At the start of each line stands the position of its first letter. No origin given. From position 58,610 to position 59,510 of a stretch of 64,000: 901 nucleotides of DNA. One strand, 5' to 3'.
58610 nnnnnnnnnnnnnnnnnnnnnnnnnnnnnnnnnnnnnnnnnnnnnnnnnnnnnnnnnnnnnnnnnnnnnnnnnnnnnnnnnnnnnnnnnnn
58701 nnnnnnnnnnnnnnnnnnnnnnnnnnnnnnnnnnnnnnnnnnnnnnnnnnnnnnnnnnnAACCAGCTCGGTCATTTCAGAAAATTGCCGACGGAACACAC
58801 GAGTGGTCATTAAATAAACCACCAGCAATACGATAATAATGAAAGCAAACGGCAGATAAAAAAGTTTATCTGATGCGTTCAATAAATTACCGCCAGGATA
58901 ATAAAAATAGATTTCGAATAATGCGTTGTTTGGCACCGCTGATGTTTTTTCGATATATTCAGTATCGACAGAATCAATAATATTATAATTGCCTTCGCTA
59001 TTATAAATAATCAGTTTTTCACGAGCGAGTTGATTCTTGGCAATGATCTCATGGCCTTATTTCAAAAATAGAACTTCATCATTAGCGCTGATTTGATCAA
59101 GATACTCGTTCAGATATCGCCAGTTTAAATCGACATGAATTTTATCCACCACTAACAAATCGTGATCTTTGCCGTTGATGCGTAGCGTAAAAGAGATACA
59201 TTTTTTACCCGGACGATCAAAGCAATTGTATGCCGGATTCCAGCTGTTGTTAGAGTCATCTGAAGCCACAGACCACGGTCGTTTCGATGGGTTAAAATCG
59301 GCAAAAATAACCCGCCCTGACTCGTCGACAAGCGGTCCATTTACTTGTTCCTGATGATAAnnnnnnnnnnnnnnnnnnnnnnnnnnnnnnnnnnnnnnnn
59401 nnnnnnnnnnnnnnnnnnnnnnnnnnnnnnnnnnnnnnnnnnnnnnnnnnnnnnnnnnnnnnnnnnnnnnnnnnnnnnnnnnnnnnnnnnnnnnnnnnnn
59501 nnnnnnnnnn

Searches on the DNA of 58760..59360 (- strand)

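Call 40: search_dna_similar(query=window:58760-59360:-, collection=ecoli_genomes, mode=near, max_rows=15)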
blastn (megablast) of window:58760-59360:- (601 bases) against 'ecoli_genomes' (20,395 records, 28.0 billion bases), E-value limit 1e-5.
Records with a match: 5395; places in all: 5401; records where one place covers at least 80% of the query: 5364.
Genomes with a match: 5395 of 5426; with a place that covers at least 80% of the query: 5364. Places per genome that has any: lowest 1, median 1, highest 2. On chromosomes: 5396 places; on plasmids: 5.
Best place of each record, by identity: >=99% 28; 95-99% 5364; 90-95% 1; 80-90% 2.
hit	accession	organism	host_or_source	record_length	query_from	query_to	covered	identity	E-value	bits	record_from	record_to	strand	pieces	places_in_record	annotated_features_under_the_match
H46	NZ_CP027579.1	Escherichia coli strain 2013C-4282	Homo sapiens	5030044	1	601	100%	99.8%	0e+0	1105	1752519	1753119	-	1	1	pdeI: sensor domain-containing phosphodiesterase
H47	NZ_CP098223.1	Escherichia coli strain Z0117EC0005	Canis lupus familiaris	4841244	1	601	100%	99.8%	0e+0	1105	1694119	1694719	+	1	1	pdeI: sensor domain-containing phosphodiesterase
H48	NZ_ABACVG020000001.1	Escherichia coli strain 2020CK-00188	Homo sapiens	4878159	1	601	100%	99.8%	0e+0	1105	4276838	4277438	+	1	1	pdeI: EAL domain-containing protein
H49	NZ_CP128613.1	Escherichia coli strain WL297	Homo sapiens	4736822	1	601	100%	99.8%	0e+0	1105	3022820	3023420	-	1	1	pdeI: sensor domain-containing phosphodiesterase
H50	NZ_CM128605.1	Escherichia coli strain E200086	Homo sapiens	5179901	1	601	100%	99.8%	0e+0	1105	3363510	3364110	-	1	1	pdeI: sensor domain-containing phosphodiesterase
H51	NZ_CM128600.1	Escherichia coli strain E400634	Homo sapiens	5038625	1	601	100%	99.8%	0e+0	1105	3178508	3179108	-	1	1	pdeI: sensor domain-containing phosphodiesterase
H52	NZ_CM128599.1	Escherichia coli strain E500002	Homo sapiens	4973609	1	601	100%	99.8%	0e+0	1105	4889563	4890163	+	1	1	pdeI: sensor domain-containing phosphodiesterase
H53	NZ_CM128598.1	Escherichia coli strain E600003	Homo sapiens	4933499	1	601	100%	99.8%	0e+0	1105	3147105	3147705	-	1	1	pdeI: sensor domain-containing phosphodiesterase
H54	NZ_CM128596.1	Escherichia coli strain 100117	Homo sapiens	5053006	1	601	100%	99.8%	0e+0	1105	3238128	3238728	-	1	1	pdeI: sensor domain-containing phosphodiesterase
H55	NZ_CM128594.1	Escherichia coli strain 100248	Homo sapiens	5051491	1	601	100%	99.8%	0e+0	1105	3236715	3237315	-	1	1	pdeI: sensor domain-containing phosphodiesterase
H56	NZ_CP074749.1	Escherichia coli strain R32_14_1F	goat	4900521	1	601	100%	99.8%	0e+0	1105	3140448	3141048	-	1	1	pdeI: sensor domain-containing phosphodiesterase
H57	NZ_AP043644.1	Escherichia coli strain AST85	Homo sapiens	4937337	1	601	100%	99.8%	0e+0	1105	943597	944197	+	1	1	pdeI: sensor domain-containing phosphodiesterase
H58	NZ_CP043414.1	Escherichia coli strain EC42405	bovine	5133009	1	601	100%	99.7%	0e+0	1099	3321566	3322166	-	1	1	pdeI: sensor domain-containing phosphodiesterase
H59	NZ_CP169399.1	Escherichia coli strain MFDS1022581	Animal source foods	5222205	1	601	100%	99.7%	0e+0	1099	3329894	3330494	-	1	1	pdeI: sensor domain-containing phosphodiesterase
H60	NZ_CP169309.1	Escherichia coli strain MFDS1019527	cattle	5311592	1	601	100%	99.7%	0e+0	1099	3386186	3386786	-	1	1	pdeI: sensor domain-containing phosphodiesterase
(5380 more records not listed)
